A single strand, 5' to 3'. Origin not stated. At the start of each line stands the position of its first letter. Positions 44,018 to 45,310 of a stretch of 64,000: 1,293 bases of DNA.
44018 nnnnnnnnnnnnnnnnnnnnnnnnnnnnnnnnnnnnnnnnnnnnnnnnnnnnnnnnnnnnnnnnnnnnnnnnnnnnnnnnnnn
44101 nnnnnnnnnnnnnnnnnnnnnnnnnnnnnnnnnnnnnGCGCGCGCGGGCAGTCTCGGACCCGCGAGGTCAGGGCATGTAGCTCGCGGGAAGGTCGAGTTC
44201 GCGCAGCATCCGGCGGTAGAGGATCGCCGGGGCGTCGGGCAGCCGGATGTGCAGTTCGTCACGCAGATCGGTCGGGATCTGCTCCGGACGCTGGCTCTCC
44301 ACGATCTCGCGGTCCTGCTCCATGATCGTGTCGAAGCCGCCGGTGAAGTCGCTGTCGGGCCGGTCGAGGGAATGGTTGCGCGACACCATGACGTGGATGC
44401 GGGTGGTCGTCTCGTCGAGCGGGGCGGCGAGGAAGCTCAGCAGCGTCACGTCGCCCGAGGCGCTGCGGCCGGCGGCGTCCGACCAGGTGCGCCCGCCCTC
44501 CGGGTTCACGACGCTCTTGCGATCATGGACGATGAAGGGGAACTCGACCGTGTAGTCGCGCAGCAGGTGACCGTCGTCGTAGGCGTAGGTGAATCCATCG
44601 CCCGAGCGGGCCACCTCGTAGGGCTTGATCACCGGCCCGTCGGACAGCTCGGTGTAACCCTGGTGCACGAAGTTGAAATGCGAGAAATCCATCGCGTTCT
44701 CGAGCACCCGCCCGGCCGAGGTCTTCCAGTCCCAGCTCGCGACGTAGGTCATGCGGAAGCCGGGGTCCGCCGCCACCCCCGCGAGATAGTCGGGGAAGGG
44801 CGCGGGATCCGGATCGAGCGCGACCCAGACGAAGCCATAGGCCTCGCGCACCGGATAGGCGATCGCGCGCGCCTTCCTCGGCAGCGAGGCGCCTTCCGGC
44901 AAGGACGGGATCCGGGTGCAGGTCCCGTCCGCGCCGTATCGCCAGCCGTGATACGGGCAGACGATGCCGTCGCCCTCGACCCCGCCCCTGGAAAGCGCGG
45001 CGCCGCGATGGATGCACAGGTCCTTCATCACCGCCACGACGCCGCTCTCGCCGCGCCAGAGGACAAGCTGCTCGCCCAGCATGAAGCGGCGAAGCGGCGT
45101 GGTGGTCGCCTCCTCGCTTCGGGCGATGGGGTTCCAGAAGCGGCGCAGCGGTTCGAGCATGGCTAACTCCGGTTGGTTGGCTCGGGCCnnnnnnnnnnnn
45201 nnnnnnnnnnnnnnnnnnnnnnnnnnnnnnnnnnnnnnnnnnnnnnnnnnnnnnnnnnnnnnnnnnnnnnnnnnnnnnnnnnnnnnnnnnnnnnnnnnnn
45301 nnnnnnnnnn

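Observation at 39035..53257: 16 co-directional genes (two importers, Rieske oxygenase, cyclase-type hydrolase, C-N hydrolase, tandem cupins, CoxG, CMD, QOR) facing an XRE-cupin regulator: an undescribed catabolic supercluster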

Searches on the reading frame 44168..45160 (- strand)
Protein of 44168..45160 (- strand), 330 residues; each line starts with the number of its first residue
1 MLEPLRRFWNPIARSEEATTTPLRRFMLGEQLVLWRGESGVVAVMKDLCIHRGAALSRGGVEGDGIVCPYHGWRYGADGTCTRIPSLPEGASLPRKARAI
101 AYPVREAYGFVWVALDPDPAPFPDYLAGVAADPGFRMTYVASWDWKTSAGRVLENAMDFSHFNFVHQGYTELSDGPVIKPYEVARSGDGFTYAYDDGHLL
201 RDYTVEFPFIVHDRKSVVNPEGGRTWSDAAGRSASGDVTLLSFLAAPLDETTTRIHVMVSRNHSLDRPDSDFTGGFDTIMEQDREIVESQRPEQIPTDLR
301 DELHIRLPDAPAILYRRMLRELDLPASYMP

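Call 5: search_protein_families(library=pfam, proteins=[window:44171-45160:-])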
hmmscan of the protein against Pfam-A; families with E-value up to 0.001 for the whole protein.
seq(330 aa): 2 families
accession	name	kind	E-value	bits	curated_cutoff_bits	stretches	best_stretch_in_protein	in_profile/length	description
PF00355.32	Rieske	-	2.6e-20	72.6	20.3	1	9-89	2-83/88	Rieske [2Fe-2S] domain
PF19112.6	VanA_C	-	1.7e-17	64.6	23.5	1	145-322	1-190/193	Vanillate O-demethylase oxygenase C-terminal domain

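Call 6: search_protein_families(library=ncbifam, max_evalue=0.00001, proteins=[window:44171-45160:-])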
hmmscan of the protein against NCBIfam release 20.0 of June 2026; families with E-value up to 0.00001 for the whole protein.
seq(330 aa): 4 families
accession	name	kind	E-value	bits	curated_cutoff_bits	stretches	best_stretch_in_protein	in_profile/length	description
NF052579.1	BetMthstMoxSdmAMthl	equivalog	2.9e-20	72.5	600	1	27-195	37-204/351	4beta-methylsterol monooxygenase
NF058607.1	GlBtMonoOxGbcA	equivalog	5.2e-07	28.4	670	1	31-127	80-177/420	glycine betaine monooxygenase oxygenase subunit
NF042946.1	3PPDioc_HcaE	equivalog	1.2e-06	27.8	830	1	26-86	58-119/450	3-phenylpropionate/cinnamic acid dioxygenase subunit alpha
TIGR03228.1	anthran_1_2_A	equivalog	8e-06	24.8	671.9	0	32-117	64-152/438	anthranilate 1,2-dioxygenase large subunit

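Call 8: find_encoding_contigs(protein=window:44168-45160:-, flank=10000, max_places=6)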
Protein window:44168-45160:- (330 aa): 3 contigs read that carry it; 3 places shown.
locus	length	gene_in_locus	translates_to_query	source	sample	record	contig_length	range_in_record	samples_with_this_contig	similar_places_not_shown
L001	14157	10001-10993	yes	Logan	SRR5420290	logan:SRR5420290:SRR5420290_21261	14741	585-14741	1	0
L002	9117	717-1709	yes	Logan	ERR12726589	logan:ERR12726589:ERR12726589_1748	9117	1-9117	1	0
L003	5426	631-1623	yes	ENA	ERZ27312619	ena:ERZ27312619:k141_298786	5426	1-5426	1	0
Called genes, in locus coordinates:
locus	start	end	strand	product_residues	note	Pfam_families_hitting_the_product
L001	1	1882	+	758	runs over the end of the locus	PF01315:Ald_Xan_dh_C, PF02738:MoCoBD_1, PF20256:MoCoBD_2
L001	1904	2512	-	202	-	PF13560:HTH_31, PF01381:HTH_3, PF13443:HTH_26 (faint), PF07883:Cupin_2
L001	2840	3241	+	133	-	-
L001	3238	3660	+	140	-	PF00190:Cupin_1 (weak), PF07883:Cupin_2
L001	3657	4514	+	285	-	PF00795:CN_hydrolase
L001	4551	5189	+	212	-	PF06240:COXG, PF10604:Polyketide_cyc2 (weak)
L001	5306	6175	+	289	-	PF02653:BPD_transp_2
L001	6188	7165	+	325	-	PF02653:BPD_transp_2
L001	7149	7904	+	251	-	PF00005:ABC_tran, PF13304:AAA_21 (faint)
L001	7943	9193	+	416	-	PF13433:Peripla_BP_5, PF13458:Peripla_BP_6, PF01094:ANF_receptor, PF13433:Peripla_BP_5 (weak)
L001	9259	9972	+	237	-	PF00005:ABC_tran, PF13304:AAA_21 (faint)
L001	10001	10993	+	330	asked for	PF00355:Rieske, PF19112:VanA_C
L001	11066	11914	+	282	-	PF04199:Cyclase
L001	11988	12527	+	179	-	PF02627:CMD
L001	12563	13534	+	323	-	PF13379:NMT1_2 (faint), PF09084:NMT1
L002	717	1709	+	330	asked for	PF00355:Rieske, PF19112:VanA_C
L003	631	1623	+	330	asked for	PF00355:Rieske, PF19112:VanA_C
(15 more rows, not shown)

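Call 9: find_homologous_proteins(query=window:44168-45160:-, max_evalue=1e-20)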
Query window:44168-45160:- (330 aa): 1186 proteins with E <= 1e-20 among 4565 candidates; the best 120 are listed.
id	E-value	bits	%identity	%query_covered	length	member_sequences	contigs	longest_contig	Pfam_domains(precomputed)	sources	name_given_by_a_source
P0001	1.1e-226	770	100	100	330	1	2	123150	PF00355.33,PF19112.7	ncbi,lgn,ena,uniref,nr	ncbi:MAG: hypothetical protein DI556_15365 [Rhodovulum sulfidophilum]|uniref:Rieske domain-containin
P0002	9.4e-179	612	79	100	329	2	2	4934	PF00355.33,PF19112.7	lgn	-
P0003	1.0e-178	612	77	100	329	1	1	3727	PF00355.33,PF19112.7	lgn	-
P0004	5.4e-177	606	77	100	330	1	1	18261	PF00355.33,PF19112.7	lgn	-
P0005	2.0e-176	604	78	100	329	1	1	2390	PF00355.33,PF19112.7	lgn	-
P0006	1.0e-175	602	76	100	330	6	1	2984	PF00355.33,PF19112.7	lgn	-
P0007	1.0e-174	599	76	100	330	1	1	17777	PF00355.33,PF19112.7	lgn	-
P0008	6.8e-173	593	75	100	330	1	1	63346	PF00355.33,PF19112.7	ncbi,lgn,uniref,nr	ncbi:aromatic ring-hydroxylating oxygenase subunit alpha [Roseisalinus antarcticus]|uniref:Methylxan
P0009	5.4e-171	586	74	100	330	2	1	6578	PF00355.33,PF19112.7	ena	-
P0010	7.8e-166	569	74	100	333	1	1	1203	PF00355.33,PF19112.7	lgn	-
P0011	2.7e-163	561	72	100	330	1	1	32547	PF00355.33,PF19112.7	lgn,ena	-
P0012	1.7e-159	549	72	98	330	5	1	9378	PF00355.33,PF19112.7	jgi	jgi:phenylpropionate dioxygenase-like ring-hydroxylating dioxygenase large terminal subunit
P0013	2.6e-156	538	71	100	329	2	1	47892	PF00355.33,PF19112.7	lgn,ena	-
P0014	5.0e-152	524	67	100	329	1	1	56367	PF00355.33,PF19112.7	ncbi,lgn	-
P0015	3.1e-150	518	66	100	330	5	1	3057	PF00355.33,PF19112.7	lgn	-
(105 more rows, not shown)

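Call 11: find_related_loci(query=A1, collection=genome_contigs, flank=10000)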
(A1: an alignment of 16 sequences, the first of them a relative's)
Query A1 (330 aa) in genome_contigs; peptide patterns used: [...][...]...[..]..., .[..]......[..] (x = any residue, [..] = any of these).
600 stretches matched a pattern (row limit reached: there are more); 591 encode a relative of the query (tblastn E <= 1e-3); the best 80 are kept; 80 distinct loci.
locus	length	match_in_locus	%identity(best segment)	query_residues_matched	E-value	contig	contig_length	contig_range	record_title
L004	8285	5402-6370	57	5-329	2e-122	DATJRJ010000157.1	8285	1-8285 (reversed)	MAG TPA_asm: Candidatus Binataceae bacterium isolate SMAG_U14964 k141_1771789, whole genome shotgun sequence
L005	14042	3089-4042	49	3-322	8e-104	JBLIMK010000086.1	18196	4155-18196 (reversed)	MAG: Verrucomicrobiales bacterium isolate 3300053785_91 Ga0535658_0007291, whole genome shotgun sequence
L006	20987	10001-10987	67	1-330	8e-148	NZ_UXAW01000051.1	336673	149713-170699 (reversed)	Pseudogemmobacter humi strain CIP 111625, whole genome shotgun sequence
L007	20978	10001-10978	42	1-330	1e-75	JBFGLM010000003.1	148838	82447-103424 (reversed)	MAG: Acidimicrobiia bacterium isolate Mix_sand03.2021.01.D.83 k141_1348910_length_148838_cov_20.7033, whole genome shotg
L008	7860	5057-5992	40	5-324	3e-65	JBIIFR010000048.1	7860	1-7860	MAG: Gaiellales bacterium isolate ME2001-06-04pf_3300042445_group1_bin226 Rohwer_bin383_scaffold_8856_c1, whole genome s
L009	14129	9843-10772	37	5-322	6e-64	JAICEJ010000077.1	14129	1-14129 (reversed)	MAG: Candidatus Binatia bacterium isolate BD_FP_2_bin.16 k141_3822669_length_14129_cov_87.0000, whole genome shotgun seq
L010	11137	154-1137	38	2-330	6e-63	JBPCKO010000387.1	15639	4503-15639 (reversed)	MAG: Streptosporangiaceae bacterium isolate TH_ant_mag_54 S1Ck127_2992694_flag_1_multi_16.0000_len_15639, whole genome s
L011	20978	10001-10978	38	2-327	1e-61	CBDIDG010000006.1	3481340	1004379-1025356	MAG: Streptosporangiaceae bacterium isolate c726aee4-92dd-44ca-935b-08ce92833630 genome assembly, contig: contig_6, whol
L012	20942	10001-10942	38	2-321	6e-62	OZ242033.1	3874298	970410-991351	MAG: Candidatus Aldehydirespirator sp. isolate 1ca34421-b87b-4a0f-9797-154be5b25c54 genome assembly, chromosome: 1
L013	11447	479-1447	38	2-324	2e-60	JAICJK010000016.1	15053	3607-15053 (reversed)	MAG: Solirubrobacteraceae bacterium isolate GZL_FP_2_bin.175 k141_1567675_length_15053_cov_30.2297, whole genome shotgun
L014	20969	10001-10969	38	3-324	9e-58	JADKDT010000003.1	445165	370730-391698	MAG: Candidatus Brachythrix odensensis isolate OdNW_BATAC.48 tig00002329-10-4452050, whole genome shotgun sequence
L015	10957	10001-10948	36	5-320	7e-58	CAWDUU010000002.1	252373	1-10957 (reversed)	MAG: uncultured Actinomycetes bacterium isolate MFD05442.bin.1.39 genome assembly, contig: contig_15155, whole genome sh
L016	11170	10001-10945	35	9-330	8e-58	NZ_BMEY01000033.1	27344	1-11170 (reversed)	Ornithinibacillus halotolerans strain CGMCC 1.12408 sequence33, whole genome shotgun sequence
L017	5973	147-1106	36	5-324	1e-57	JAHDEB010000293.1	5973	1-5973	MAG: Chloroflexota bacterium isolate MAG-171 RZ_35671, whole genome shotgun sequence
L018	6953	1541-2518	37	2-327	6e-58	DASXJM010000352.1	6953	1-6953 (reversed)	MAG TPA_asm: Streptosporangiaceae bacterium isolate SMAG_U5248 k141_3306680, whole genome shotgun sequence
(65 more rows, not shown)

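Call 15: find_encoding_contigs(protein=P0008, flank=10000, max_places=2)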
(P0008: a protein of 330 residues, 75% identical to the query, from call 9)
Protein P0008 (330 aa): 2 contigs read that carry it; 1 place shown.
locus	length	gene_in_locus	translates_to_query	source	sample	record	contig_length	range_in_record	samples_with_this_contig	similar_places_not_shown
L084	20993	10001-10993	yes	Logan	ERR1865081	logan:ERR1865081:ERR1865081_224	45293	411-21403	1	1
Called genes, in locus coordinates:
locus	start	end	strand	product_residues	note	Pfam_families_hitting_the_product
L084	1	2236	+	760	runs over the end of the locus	PF01315:Ald_Xan_dh_C, PF02738:MoCoBD_1, PF20256:MoCoBD_2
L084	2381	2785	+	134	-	-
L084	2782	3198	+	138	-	PF07883:Cupin_2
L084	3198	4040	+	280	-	PF00795:CN_hydrolase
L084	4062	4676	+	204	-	PF06240:COXG, PF10604:Polyketide_cyc2 (weak)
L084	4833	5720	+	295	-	PF02653:BPD_transp_2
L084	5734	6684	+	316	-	PF02653:BPD_transp_2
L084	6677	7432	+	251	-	PF00005:ABC_tran, PF13304:AAA_21 (faint)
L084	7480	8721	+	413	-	PF13433:Peripla_BP_5, PF13458:Peripla_BP_6, PF01094:ANF_receptor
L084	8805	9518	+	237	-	PF00005:ABC_tran, PF02463:SMC_N (faint), PF13304:AAA_21 (weak)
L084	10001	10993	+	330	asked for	PF00355:Rieske, PF19112:VanA_C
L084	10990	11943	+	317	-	PF00970:FAD_binding_6 (weak), PF00111:Fer2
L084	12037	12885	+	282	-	PF04199:Cyclase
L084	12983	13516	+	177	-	PF02627:CMD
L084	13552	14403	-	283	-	PF00582:Usp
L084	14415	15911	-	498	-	PF00916:Sulfate_transp, PF01740:STAS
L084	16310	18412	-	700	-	PF03924:CHASE, PF00512:HisKA (weak), PF02518:HATPase_c, PF00072:Response_reg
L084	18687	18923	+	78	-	-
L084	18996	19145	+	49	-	-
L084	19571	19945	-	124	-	-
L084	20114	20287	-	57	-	-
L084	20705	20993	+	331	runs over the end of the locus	PF01073:3Beta_HSD, PF01370:Epimerase, PF04321:RmlD_sub_bind, PF05368:NmrA, PF07993:NAD_binding_4 (faint), PF13460:NAD_binding_10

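Call 18: search_solved_structures(query=window:44168-45160:-, max_evalue=1e-10)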
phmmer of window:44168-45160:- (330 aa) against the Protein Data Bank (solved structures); distinct sequences matched with E-value up to 1e-10: 22.
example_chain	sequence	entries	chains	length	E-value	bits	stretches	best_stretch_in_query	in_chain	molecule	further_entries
6wn3_A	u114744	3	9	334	4.4e-38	134.5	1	9-324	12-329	SxtT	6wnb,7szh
6wnc_A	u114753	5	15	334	5.1e-38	134.3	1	9-323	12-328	SxtDIOX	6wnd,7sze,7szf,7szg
6icp_A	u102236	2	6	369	8.9e-38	133.5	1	3-323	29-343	Methylxanthine N1-demethylase NdmA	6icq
6ick_A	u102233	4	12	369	1.5e-37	132.8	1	3-323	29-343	Methylxanthine N1-demethylase NdmA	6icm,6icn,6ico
6icl_A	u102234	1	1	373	1.9e-28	102.8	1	5-169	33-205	Methylxanthine N3-demethylase NdmB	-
7qwt_A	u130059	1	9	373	1.2e-23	87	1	3-167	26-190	Rieske (2Fe-2S) domain protein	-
7fhr_A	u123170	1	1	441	8.7e-23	84.2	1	5-124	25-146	Putative Phthalate 4,5-dioxygenase, subunit alpha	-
7fjl_A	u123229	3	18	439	9.6e-22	80.8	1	5-167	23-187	Rieske (2Fe-2S) domain protein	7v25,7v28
9ina_A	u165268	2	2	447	6.3e-19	71.6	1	5-168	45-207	Rieske (2Fe-2S) domain protein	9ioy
3gb4_A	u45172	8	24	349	7.6e-19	71.3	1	5-171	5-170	DdmC | Dicamba O-demethylase, oxygenase component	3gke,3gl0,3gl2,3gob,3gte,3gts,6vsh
4qdc_A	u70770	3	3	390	4.5e-18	68.7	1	28-170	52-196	3-ketosteroid 9alpha-hydroxylase oxygenase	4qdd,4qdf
4qdf_B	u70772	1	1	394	1e-17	67.6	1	24-169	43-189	3-ketosteroid 9alpha-hydroxylase oxygenase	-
2zyl_A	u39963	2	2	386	5.3e-16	61.9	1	28-169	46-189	POSSIBLE OXIDOREDUCTASE | 3-ketosteroid-9-alpha-monooxygenase oxygenase subunit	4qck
4nbf_A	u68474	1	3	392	3.6e-12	49.3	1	6-189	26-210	Terminal oxygenase component of carbazole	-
4nb9_A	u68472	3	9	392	3.6e-12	49.3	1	6-189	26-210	Terminal oxygenase component of carbazole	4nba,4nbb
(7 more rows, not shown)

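Call 60: search_dna_similar(query=window:44168-45160:-, collection=plasmids, mode=protein, max_evalue=1e-30, max_rows=30)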
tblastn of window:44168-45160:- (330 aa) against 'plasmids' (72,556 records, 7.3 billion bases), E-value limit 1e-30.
Records with a match: 93; places in all: 104; records where one place covers at least 80% of the query: 93.
Best place of each record, by identity: <60% 93.
By first word of the organism name: Acinetobacter 36; Pantoea 13; Mycetohabitans 8; Pseudomonas 6; Bacillus 5; Paraburkholderia 4; Rhizobium 4; Leptolyngbya 4; Klebsiella 3; Komagataeibacter 3; and 7 more.
By predicted mobility (MOB-suite, as given by PLSDB): non-mobilizable 45; conjugative 33; mobilizable 15.
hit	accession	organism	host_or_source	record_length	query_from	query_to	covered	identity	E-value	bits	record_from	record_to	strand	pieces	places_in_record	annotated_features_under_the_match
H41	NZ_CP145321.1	Rhodococcus ruber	-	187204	5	324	97%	38.5%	1e-56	205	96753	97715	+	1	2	aromatic ring-hydroxylating dioxygenase subunit alpha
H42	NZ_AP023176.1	Paraburkholderia largidicola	Physopelta gutta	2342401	5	329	98%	37.9%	7e-49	182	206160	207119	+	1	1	none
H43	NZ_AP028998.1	Paraburkholderia sp. 22B1P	-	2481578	5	329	98%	37.9%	7e-49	182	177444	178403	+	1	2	none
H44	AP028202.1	Paraburkholderia largidicola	Physopelta gutta,midgut,Midgut crypts ...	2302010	5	329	98%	37.9%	7e-49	182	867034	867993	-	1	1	hpxD: molybdenum cofactor-independent xanthine hydroxylase subunit HpxD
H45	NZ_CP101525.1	Burkholderia arboris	mixed culture,soil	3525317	3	328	99%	37.4%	1e-49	184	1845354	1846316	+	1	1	none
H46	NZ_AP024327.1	Caballeronia sp. NK8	-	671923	3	329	99%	36.7%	2e-49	184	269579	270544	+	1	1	aromatic ring-hydroxylating dioxygenase subunit alpha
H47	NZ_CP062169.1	Mycetohabitans endofungorum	Rhizopus microsporus,bacterial ...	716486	5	327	98%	36.9%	2e-46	175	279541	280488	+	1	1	aromatic ring-hydroxylating dioxygenase subunit alpha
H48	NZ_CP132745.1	Mycetohabitans endofungorum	-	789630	5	327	98%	36.5%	1e-45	172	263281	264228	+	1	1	aromatic ring-hydroxylating dioxygenase subunit alpha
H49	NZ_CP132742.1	Mycetohabitans endofungorum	Rhizopus microsporus,culture isolated ...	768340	5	327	98%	36.5%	4e-45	171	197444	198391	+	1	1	aromatic ring-hydroxylating dioxygenase subunit alpha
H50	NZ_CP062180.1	Mycetohabitans endofungorum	Rhizopus microsporus,bacterial ...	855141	5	327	98%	36.5%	4e-45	171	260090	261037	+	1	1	aromatic ring-hydroxylating dioxygenase subunit alpha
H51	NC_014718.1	Mycetohabitans rhizoxinica HKI 454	-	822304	5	327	98%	36.2%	4e-45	171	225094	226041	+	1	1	aromatic ring-hydroxylating dioxygenase subunit alpha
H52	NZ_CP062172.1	Mycetohabitans rhizoxinica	Rhizopus microsporus,bacterial ...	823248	5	327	98%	36.2%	4e-45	171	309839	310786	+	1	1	aromatic ring-hydroxylating dioxygenase subunit alpha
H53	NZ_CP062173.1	Mycetohabitans rhizoxinica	Rhizopus microsporus,bacterial ...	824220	5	327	98%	36.2%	4e-45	171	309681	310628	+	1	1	aromatic ring-hydroxylating dioxygenase subunit alpha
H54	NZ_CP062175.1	Mycetohabitans rhizoxinica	Rhizopus microsporus,bacterial culture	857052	5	327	98%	36.2%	4e-45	171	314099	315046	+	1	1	aromatic ring-hydroxylating dioxygenase subunit alpha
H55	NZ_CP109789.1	Leisingera thetidis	-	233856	3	326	98%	34.0%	2e-39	155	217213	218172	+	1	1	aromatic ring-hydroxylating dioxygenase subunit alpha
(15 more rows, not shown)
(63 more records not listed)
